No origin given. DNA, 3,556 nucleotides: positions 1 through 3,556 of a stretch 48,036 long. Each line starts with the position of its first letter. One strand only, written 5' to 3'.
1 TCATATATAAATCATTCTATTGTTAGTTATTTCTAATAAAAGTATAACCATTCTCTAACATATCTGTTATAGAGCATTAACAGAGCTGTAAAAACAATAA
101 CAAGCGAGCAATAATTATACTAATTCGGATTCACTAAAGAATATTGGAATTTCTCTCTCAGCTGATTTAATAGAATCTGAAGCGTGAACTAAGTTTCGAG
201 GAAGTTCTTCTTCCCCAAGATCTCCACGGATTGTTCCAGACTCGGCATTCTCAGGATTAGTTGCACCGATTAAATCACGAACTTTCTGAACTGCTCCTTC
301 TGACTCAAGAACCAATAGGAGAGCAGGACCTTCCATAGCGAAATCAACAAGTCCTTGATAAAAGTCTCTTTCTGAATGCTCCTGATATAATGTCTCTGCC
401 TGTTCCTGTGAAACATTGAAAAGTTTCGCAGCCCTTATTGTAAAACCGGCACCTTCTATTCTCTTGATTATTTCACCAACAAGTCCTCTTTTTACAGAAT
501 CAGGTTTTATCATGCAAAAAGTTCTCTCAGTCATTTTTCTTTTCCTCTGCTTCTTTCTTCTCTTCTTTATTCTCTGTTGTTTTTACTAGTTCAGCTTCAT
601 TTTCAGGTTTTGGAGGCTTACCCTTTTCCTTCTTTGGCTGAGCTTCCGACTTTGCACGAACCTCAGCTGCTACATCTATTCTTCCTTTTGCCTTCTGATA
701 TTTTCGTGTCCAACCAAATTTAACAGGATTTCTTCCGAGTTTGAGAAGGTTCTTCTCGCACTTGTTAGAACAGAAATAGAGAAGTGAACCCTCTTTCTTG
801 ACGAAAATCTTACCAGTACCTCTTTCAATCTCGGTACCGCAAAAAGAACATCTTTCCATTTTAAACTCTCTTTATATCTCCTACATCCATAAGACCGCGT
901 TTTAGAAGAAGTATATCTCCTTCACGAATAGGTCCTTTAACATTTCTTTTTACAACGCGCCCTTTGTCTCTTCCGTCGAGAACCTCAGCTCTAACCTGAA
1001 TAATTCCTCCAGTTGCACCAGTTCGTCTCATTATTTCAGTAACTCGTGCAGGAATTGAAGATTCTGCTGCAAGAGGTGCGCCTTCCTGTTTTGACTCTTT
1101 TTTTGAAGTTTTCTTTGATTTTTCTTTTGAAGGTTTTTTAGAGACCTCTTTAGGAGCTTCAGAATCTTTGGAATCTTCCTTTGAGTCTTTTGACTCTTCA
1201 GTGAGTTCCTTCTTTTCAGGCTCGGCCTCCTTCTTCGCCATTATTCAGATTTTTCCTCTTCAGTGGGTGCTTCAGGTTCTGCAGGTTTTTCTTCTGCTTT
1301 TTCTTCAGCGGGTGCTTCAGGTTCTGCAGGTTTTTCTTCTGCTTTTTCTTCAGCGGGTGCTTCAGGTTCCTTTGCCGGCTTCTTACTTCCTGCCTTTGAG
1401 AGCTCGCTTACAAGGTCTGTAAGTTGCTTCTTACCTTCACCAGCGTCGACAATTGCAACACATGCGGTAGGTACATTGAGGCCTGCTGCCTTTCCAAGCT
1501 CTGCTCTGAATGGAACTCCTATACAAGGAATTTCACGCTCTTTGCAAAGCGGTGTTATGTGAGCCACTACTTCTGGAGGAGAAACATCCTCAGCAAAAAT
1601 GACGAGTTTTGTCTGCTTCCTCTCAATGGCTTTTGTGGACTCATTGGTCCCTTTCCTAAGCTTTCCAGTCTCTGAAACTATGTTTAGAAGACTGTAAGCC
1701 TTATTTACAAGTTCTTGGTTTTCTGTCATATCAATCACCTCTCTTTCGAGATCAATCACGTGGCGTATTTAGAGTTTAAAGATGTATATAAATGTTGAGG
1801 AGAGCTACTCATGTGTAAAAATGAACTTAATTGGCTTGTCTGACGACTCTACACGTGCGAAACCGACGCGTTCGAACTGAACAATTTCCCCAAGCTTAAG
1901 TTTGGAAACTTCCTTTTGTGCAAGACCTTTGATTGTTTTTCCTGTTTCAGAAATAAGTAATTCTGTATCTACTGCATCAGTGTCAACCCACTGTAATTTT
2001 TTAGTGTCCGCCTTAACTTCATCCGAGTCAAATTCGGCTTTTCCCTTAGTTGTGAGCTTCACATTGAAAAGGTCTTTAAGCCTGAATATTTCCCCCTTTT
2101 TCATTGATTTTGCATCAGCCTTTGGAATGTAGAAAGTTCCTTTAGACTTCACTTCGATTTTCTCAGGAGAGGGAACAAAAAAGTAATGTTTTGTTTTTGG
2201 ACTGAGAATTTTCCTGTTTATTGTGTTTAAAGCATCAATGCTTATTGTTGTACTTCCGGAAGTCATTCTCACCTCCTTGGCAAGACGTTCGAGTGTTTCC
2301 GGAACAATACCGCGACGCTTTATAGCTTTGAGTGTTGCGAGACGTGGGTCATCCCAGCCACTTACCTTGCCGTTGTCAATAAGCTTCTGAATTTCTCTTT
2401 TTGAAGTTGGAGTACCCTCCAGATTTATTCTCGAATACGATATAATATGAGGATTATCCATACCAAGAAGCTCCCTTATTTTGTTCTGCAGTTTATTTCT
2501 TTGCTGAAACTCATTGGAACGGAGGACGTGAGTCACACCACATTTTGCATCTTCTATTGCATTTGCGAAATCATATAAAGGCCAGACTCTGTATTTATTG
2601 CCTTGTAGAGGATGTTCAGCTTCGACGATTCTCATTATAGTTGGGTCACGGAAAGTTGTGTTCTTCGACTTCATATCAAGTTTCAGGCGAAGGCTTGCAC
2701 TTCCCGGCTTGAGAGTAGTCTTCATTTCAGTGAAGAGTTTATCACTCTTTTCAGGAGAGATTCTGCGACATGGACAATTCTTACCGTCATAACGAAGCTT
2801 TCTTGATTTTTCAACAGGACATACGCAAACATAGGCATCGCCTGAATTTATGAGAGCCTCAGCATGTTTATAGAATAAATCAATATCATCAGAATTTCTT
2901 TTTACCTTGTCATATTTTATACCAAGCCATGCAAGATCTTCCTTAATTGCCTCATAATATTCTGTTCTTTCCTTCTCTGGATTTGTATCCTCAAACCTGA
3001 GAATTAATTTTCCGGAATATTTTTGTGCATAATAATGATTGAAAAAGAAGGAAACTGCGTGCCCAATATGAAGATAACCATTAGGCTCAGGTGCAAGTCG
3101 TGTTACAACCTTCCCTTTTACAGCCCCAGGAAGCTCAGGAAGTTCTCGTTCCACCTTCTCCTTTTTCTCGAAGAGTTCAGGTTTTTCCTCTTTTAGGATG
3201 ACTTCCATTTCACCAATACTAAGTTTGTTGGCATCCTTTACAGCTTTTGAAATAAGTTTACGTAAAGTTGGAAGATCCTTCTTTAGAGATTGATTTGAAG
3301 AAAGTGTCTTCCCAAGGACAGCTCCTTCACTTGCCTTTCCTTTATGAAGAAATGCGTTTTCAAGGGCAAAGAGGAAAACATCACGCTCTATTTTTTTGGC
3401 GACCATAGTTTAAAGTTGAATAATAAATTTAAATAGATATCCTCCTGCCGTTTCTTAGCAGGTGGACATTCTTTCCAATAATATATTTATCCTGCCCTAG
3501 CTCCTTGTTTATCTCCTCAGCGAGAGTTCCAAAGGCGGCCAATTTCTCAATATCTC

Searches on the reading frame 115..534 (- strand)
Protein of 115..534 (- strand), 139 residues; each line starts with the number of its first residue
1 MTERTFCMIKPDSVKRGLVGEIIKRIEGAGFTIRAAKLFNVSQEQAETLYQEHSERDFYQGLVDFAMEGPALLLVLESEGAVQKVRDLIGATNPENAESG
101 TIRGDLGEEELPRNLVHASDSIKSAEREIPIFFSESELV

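Call 54: search_protein_families(library=pfam, proteins=[window:115-534:-])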
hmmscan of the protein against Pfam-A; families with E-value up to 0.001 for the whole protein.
window:115-534:- (139 aa): 1 family
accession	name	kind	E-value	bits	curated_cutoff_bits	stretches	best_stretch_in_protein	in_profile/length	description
PF00334.24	NDK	-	2.4e-50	170.4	27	1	3-137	1-134/135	Nucleoside diphosphate kinase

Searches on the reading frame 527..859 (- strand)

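Call 54: search_protein_families(library=pfam, proteins=[window:527-859:-])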
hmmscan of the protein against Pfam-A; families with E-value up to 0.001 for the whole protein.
window:527-859:- (110 aa): 1 family
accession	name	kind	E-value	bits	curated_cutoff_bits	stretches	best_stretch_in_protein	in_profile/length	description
PF01246.26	Ribosomal_L24e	-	1.5e-19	70.4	27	1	2-60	4-61/66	Ribosomal protein L24e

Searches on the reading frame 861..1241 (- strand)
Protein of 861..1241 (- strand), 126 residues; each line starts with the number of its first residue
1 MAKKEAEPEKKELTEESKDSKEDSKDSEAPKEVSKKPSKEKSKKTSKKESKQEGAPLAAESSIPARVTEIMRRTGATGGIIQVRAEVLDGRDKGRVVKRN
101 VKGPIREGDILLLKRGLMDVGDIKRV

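Call 54: search_protein_families(library=pfam, proteins=[window:861-1241:-])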
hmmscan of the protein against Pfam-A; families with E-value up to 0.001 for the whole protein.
window:861-1241:- (126 aa): 1 family
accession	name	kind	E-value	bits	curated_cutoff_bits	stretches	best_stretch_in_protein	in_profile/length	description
PF01200.24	Ribosomal_S28e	-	5.5e-21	74.7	25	1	62-114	3-55/64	Ribosomal protein S28e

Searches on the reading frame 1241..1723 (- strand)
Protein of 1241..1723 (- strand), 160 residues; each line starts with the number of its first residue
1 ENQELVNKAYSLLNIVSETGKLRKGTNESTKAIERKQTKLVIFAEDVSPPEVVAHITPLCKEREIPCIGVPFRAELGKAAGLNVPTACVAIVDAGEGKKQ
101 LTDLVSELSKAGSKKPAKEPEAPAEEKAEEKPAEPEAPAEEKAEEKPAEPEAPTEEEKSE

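Call 54: search_protein_families(library=pfam, proteins=[window:1241-1723:-])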
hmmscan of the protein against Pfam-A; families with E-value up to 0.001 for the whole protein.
window:1241-1723:- (160 aa): 1 family
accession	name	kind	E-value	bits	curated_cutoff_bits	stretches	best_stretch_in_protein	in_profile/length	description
PF01248.31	Ribosomal_L7Ae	-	4.2e-26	90.9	22.1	1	8-98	2-92/95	Ribosomal protein L7Ae/L30e/S12e/Gadd45 family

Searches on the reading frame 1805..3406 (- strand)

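Call 54: search_protein_families(library=pfam, proteins=[window:1805-3406:-])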
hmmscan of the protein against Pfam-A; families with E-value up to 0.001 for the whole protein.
window:1805-3406:- (533 aa): 3 families
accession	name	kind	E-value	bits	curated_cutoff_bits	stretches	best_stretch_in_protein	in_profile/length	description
PF00749.27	tRNA-synt_1c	-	4.6e-85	285.7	23.4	1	99-401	1-312/314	tRNA synthetases class I (E and Q), catalytic domain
PF20974.2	tRNA-synt_1c_C2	-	3.4e-07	31.3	23.9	1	473-519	4-68/69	tRNA synthetases class I (E and Q), anti-codon binding domain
PF03950.23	tRNA-synt_1c_C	-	2e-06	28.4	23.9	1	414-459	36-81/91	tRNA synthetases class I (E and Q), anti-codon binding domain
